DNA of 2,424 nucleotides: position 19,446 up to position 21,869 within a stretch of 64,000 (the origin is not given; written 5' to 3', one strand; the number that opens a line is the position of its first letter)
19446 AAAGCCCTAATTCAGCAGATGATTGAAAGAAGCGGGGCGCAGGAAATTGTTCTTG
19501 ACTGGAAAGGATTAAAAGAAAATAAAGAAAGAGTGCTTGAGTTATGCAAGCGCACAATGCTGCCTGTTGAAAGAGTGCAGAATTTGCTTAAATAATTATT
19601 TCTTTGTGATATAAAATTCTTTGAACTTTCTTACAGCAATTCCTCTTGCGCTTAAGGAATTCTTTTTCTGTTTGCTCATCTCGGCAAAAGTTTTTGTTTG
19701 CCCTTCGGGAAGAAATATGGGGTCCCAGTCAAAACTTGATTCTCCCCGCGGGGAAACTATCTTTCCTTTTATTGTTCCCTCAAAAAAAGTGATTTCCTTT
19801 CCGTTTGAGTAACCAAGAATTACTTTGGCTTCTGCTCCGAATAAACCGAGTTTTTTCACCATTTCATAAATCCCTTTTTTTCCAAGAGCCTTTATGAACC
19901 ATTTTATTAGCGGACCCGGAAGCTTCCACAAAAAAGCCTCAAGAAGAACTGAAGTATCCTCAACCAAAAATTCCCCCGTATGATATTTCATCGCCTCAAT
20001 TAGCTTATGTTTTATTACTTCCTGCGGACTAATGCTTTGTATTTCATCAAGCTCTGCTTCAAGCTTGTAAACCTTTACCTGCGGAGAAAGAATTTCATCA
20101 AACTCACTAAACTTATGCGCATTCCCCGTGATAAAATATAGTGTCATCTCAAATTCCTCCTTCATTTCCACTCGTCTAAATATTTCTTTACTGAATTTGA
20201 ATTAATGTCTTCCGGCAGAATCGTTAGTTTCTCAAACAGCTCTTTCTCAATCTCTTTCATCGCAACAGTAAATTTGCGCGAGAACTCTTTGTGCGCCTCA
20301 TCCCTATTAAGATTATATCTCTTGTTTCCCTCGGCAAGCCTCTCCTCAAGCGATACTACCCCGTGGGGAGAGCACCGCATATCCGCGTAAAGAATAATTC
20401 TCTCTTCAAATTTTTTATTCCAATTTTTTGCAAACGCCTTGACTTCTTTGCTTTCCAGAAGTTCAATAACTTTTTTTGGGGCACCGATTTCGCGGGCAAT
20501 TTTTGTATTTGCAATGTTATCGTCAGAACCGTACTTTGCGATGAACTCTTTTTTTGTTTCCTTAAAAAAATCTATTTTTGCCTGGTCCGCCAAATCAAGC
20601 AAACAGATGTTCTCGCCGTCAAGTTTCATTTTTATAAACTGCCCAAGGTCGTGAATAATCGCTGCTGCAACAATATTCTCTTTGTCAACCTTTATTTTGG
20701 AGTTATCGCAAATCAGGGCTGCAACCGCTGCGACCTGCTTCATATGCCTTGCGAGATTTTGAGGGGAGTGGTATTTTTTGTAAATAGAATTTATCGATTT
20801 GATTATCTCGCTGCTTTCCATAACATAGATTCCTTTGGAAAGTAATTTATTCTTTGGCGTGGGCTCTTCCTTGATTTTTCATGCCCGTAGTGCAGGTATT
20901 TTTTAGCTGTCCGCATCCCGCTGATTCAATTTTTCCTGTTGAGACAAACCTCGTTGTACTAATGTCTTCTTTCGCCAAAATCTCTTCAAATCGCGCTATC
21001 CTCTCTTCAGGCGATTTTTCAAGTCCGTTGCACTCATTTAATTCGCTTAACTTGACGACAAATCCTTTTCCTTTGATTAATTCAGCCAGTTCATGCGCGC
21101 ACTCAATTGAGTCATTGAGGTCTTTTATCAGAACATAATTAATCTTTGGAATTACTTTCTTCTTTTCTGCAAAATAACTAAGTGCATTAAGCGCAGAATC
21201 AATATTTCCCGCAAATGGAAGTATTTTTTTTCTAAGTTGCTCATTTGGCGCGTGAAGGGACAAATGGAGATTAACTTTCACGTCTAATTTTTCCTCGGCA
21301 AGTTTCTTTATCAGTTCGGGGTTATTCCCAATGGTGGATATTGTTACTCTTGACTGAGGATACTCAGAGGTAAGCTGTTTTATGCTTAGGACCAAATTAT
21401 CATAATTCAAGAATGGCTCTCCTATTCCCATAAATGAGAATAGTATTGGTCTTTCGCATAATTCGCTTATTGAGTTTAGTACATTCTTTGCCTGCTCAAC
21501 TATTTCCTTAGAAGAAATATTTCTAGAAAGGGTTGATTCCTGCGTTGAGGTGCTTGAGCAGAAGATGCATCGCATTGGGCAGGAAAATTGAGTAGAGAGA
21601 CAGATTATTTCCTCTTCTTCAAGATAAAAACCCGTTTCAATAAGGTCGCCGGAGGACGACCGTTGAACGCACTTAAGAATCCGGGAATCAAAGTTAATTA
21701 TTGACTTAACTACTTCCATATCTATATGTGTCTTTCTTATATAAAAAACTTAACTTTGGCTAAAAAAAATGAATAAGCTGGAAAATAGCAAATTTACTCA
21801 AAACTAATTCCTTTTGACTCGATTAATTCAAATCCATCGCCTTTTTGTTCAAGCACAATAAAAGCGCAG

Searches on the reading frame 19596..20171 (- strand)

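Call 41: search_protein_families(library=pfam, proteins=[window:19596-20171:-], max_evalue=0.01)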
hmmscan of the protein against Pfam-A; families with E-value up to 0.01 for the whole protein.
window:19596-20171:- (191 aa): 1 family
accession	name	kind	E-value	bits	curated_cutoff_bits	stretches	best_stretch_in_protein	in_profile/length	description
PF01725.21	Ham1p_like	-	8.7e-39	133.8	22.5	1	11-186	1-186/186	Ham1 family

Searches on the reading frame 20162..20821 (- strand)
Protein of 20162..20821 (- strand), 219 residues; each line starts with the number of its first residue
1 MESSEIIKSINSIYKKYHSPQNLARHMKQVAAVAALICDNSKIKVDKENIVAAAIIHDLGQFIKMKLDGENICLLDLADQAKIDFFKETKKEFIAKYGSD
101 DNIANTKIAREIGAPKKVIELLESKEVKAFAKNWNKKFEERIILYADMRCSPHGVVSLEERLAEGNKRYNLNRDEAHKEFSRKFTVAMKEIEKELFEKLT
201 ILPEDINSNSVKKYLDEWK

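Call 41: search_protein_families(library=pfam, proteins=[window:20162-20821:-], max_evalue=0.01)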
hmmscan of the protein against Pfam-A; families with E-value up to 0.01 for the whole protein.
window:20162-20821:- (219 aa): 4 families
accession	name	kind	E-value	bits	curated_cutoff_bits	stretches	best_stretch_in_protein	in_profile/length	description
PF01966.28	HD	-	2.6e-05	24.9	22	1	24-63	2-40/116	HD domain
PF08668.18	HDOD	-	0.00016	21.7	22.9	1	18-91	90-162/196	HDOD domain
PF13023.12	HD_3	-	0.0013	19.1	22.5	1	18-60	18-60/165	HD domain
PF12917.13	YfbR-like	-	0.009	16.1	25.9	0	16-61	19-68/182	5'-deoxynucleotidase YfbR-like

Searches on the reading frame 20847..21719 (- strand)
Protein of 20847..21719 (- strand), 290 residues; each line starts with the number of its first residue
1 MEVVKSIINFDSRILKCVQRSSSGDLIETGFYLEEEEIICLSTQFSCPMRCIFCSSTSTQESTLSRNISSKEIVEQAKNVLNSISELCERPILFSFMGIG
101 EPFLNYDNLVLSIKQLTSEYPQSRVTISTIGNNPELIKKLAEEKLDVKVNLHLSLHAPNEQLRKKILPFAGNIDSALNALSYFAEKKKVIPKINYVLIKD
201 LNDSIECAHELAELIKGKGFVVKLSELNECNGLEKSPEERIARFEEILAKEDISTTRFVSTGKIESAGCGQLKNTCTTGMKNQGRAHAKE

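Call 42: search_protein_families(library=pfam, proteins=[window:20847-21719:-], max_evalue=0.01)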
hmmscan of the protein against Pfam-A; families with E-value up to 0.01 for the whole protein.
window:20847-21719:- (290 aa): 3 families
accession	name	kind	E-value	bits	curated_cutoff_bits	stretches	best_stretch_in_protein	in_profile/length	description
PF04055.27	Radical_SAM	-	1.4e-14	55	29.5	1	43-204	3-157/166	Radical SAM superfamily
PF13353.11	Fer4_12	-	0.00019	22.2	22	1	46-149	14-113/137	4Fe-4S single cluster domain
PF19238.5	Radical_SAM_2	-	0.002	18.3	26.7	1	139-216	71-143/151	Radical SAM-like domain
